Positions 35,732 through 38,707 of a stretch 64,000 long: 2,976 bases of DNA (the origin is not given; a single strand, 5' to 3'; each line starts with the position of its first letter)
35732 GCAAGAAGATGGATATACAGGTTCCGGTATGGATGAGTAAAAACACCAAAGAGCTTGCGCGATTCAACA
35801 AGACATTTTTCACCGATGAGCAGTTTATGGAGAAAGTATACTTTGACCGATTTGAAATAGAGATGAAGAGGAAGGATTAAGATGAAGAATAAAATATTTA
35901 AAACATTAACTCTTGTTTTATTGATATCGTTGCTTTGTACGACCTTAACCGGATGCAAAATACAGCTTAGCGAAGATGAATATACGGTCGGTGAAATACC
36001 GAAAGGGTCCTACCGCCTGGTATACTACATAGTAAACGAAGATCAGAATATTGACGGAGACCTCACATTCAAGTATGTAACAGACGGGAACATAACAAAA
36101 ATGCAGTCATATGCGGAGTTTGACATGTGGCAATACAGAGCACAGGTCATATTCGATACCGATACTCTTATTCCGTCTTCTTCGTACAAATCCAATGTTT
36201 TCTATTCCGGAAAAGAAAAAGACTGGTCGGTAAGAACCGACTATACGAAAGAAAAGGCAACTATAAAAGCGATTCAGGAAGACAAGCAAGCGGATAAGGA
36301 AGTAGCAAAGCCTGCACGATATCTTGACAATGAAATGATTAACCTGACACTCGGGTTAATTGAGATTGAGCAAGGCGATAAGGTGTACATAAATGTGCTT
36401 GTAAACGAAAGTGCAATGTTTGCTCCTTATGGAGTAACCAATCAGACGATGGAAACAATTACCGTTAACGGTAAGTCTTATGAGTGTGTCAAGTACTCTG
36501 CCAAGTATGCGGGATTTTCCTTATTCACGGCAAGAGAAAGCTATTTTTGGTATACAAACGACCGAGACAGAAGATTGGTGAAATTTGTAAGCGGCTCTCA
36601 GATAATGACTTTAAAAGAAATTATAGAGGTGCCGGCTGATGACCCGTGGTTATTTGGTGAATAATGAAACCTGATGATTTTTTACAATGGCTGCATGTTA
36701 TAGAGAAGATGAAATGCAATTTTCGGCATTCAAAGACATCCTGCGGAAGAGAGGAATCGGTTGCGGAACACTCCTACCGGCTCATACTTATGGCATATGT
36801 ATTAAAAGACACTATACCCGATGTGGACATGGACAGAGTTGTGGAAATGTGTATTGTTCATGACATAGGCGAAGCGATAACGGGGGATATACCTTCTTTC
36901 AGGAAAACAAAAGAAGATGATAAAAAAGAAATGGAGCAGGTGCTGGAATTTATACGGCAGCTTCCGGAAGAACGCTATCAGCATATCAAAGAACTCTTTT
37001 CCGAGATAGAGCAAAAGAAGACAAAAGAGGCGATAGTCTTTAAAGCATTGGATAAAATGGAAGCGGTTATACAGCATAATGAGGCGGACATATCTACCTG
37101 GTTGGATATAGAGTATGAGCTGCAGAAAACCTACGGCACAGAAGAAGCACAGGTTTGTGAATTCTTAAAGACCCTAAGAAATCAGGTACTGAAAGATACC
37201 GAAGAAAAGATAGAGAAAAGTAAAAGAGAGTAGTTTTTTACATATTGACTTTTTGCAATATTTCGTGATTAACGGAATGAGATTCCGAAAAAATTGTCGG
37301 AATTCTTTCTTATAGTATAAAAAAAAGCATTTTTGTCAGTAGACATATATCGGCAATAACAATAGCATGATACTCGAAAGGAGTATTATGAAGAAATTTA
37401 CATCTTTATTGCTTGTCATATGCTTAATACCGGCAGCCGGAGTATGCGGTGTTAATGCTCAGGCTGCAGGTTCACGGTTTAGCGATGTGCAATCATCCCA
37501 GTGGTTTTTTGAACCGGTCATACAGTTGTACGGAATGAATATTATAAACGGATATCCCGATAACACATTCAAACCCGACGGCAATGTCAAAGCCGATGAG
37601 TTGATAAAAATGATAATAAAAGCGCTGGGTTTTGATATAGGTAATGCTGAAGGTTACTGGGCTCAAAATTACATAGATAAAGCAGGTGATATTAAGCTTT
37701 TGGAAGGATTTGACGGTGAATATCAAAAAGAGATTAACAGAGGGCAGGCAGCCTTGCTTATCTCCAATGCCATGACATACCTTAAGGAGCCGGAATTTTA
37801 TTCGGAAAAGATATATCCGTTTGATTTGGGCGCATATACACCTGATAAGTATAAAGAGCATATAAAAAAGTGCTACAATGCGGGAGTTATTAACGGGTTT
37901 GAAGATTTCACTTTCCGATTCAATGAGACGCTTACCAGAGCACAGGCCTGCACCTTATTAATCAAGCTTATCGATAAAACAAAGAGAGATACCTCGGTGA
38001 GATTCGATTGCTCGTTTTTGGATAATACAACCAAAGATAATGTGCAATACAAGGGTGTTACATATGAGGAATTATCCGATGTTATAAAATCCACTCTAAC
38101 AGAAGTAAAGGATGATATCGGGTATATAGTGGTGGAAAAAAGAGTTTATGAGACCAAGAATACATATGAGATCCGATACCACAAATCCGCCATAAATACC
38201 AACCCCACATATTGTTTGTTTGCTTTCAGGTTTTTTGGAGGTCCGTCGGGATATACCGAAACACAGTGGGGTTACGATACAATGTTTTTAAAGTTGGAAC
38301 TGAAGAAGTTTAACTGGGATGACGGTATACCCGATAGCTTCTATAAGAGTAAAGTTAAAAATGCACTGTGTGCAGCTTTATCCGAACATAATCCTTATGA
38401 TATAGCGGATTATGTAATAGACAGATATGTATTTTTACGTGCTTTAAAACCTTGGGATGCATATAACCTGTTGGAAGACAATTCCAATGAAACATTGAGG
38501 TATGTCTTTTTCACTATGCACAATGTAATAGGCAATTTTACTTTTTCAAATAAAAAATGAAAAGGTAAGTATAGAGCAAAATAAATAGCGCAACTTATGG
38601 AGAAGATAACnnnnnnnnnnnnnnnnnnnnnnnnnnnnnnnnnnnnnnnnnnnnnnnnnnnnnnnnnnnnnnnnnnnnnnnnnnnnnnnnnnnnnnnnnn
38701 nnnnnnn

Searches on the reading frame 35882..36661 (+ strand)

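Call 6: search_protein_families(library=pfam, proteins=[window:35882-36661:+], max_evalue=1)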
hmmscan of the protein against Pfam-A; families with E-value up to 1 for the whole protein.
window:35882-36661:+ (260 aa): 3 families
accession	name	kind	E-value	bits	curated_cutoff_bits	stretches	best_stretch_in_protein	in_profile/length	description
PF11306.15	DUF3108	-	7.5e-11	42.7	26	1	53-235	20-195/209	Protein of unknown function (DUF3108)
PF20874.2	Relaxase_M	-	0.04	14.5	27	1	192-242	33-81/86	Relaxase central domain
PF23973.1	DUF7299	-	0.19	12.3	27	1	106-133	39-67/77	Family of unknown function (DUF7299)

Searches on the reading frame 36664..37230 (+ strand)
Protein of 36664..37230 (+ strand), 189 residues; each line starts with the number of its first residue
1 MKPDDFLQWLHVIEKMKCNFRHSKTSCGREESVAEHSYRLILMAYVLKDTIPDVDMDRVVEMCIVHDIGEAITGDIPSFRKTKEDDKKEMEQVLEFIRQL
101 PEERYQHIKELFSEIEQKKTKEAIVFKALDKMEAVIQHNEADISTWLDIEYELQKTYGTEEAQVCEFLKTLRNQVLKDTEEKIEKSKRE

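Call 6: search_protein_families(library=pfam, proteins=[window:36664-37230:+], max_evalue=1)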
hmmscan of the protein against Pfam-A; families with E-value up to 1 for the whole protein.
window:36664-37230:+ (189 aa): 7 families
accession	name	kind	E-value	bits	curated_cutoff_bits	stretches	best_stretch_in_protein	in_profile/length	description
PF13023.12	HD_3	-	2.9e-37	128.5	22.5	1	13-168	1-161/165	HD domain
PF12917.13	YfbR-like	-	2.2e-14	54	25.9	1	9-138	2-141/182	5'-deoxynucleotidase YfbR-like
PF01966.28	HD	-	3e-09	37.6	22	1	33-134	1-115/116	HD domain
PF06479.17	Ribonuc_2-5A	-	0.074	13.6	23.3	1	113-174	10-72/127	Ribonuclease 2-5A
PF08454.17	RIH_assoc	-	0.12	12.7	28.5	1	85-140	2-57/99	RyR and IP3R Homology associated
PF08152.18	GUCT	-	0.14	12.8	27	1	38-102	29-94/96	GUCT (NUC152) domain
PF11387.14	DUF2795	-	0.16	12.3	25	1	91-110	33-52/54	Protein of unknown function (DUF2795)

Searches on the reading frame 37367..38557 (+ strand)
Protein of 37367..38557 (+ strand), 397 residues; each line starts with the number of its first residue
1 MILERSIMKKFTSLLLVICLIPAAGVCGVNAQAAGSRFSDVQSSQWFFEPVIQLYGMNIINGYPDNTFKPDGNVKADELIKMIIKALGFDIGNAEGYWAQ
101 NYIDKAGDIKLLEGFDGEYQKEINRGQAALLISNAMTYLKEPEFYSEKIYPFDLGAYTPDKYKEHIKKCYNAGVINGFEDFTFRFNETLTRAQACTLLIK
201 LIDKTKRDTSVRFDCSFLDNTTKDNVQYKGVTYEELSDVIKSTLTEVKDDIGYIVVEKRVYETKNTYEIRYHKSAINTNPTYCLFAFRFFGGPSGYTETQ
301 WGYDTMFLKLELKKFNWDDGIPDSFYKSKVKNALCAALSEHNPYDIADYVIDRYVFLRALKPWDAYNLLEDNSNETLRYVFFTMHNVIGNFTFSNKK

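Call 6: search_protein_families(library=pfam, proteins=[window:37367-38557:+], max_evalue=1)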
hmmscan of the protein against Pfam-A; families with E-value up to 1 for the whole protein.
window:37367-38557:+ (397 aa): 2 families
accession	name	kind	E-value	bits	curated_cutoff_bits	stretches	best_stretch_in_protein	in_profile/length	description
PF00395.25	SLH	-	1.1e-20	73.8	20.8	2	37-74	1-38/44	S-layer homology domain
PF01242.24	PTPS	-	0.22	11.9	22.4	1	190-267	40-115/121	6-pyruvoyl tetrahydropterin synthase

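Call 7: search_protein_families(library=ncbifam, proteins=[window:37367-38557:+], max_evalue=1)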
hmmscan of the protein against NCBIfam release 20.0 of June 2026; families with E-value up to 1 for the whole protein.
window:37367-38557:+ (397 aa): 2 families
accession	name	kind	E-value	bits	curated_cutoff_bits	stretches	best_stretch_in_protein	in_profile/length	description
NF033190.2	inl_like_NEAT_1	exception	0.00012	20.5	1275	1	95-210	587-699/754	NEAT domain-containing leucine-rich repeat protein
NF033921.0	por_somb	subfamily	0.0017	17.1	100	1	36-71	5-41/485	iron uptake porin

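Call 69: search_protein_families(library=phrogs, proteins=[window:37367-38557:+], max_evalue=0.01)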
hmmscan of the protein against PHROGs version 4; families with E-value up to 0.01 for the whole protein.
window:37367-38557:+ (397 aa): 3 families
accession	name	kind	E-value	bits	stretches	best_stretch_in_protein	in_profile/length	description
phrog_20208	-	unknown function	1e-06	28.3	1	36-109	570-642/697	-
phrog_1696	-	tail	1.3e-05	23.5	0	93-198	1906-2009/2079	major tail protein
phrog_670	-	lysis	0.0095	15.8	0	159-205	482-528/596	endolysin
